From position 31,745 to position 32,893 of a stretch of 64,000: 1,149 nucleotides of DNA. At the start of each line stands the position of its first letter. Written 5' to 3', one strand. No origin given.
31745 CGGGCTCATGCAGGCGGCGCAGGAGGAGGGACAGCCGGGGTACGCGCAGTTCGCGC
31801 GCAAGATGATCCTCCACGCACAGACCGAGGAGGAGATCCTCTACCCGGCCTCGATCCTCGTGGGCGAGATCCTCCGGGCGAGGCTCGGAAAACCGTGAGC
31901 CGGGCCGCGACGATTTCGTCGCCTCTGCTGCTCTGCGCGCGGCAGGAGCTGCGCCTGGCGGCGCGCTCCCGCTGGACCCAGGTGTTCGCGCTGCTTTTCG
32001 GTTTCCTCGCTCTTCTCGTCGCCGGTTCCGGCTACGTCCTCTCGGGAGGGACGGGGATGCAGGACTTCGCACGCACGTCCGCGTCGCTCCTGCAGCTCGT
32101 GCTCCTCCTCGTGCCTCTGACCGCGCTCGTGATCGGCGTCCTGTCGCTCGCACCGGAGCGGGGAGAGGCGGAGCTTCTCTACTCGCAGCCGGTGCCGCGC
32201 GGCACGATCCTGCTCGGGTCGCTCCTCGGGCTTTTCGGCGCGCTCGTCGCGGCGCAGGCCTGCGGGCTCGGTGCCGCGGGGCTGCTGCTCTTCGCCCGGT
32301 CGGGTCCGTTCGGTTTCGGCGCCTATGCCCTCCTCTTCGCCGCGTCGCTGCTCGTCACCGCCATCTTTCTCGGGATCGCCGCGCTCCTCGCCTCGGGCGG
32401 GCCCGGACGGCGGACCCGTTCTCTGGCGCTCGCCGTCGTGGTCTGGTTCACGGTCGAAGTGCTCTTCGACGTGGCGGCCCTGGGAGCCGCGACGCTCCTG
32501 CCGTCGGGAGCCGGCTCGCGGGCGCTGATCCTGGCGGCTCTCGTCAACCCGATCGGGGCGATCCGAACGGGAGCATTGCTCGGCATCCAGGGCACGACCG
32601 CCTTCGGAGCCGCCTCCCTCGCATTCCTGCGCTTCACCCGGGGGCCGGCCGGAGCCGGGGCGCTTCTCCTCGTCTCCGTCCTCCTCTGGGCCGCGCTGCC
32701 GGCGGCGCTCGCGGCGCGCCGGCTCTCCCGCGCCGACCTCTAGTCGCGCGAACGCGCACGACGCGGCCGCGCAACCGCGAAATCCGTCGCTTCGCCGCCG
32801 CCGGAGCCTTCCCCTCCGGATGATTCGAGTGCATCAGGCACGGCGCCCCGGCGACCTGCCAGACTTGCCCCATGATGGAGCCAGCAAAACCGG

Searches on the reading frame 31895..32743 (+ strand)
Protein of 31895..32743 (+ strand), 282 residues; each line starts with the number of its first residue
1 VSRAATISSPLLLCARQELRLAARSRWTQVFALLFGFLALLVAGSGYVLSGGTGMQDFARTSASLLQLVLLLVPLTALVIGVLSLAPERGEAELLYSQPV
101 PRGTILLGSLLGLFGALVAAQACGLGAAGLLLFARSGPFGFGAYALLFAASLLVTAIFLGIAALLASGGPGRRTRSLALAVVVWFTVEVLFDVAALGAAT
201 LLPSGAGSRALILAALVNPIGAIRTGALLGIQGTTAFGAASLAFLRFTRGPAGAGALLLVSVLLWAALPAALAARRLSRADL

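Call 14: search_protein_families(library=pfam, proteins=[window:31895-32743:+], max_evalue=0.01)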
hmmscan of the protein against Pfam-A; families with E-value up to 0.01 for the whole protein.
window:31895-32743:+ (282 aa): 1 family
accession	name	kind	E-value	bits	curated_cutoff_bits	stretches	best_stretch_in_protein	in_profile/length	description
PF12679.13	ABC2_membrane_2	-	2.3e-14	53.8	27.2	1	15-282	4-283/283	ABC-2 family transporter protein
